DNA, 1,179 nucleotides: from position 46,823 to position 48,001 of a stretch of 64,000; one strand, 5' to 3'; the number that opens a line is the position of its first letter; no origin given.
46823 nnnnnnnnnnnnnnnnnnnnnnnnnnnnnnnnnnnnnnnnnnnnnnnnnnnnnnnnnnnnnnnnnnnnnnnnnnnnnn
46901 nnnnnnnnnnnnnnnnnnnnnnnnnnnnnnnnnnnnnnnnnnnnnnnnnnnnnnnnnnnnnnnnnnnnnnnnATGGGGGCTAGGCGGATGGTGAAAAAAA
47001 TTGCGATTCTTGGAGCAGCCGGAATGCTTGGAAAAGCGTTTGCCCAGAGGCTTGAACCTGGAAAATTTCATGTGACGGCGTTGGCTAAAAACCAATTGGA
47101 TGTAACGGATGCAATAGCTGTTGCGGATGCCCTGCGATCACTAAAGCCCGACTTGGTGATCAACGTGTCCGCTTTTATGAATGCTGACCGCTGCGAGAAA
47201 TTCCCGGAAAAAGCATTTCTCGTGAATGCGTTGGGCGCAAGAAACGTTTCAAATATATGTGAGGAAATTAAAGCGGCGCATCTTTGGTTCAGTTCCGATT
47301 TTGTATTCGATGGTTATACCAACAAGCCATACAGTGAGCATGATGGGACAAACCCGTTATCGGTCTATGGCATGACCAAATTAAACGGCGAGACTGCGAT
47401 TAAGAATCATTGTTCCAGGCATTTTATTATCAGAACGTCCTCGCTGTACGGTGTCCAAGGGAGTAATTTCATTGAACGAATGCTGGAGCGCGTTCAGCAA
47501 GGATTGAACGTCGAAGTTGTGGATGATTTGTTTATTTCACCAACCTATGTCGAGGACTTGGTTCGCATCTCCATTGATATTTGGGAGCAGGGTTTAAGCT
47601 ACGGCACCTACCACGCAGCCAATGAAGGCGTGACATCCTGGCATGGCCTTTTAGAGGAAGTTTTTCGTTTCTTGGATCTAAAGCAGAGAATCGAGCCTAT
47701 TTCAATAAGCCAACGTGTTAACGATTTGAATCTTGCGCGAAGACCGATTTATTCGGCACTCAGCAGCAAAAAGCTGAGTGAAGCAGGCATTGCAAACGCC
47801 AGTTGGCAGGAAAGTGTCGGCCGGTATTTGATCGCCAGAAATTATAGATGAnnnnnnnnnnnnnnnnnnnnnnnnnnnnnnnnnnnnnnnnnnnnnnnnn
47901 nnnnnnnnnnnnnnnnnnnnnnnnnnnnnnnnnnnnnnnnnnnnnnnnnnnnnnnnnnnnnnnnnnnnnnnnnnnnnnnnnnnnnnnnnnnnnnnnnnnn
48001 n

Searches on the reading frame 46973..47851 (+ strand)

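Call 18: search_protein_families(library=pfam, proteins=[window:46973-47851:+], max_evalue=0.0001)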
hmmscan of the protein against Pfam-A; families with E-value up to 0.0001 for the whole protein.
window:46973-47851:+ (292 aa): 4 families
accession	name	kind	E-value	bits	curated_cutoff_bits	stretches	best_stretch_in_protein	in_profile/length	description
PF04321.23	RmlD_sub_bind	-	6.7e-78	262.1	27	1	9-286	2-282/287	RmlD substrate binding domain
PF01370.27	Epimerase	-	1.3e-21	77.5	20.9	1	10-207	1-231/240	NAD dependent epimerase/dehydratase family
PF16363.11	GDP_Man_Dehyd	-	2.3e-10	40.9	27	1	40-230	57-262/332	GDP-mannose 4,6 dehydratase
PF02719.21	Polysacc_synt_2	-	6e-07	29.4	20.2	1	41-180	60-192/293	Polysaccharide biosynthesis protein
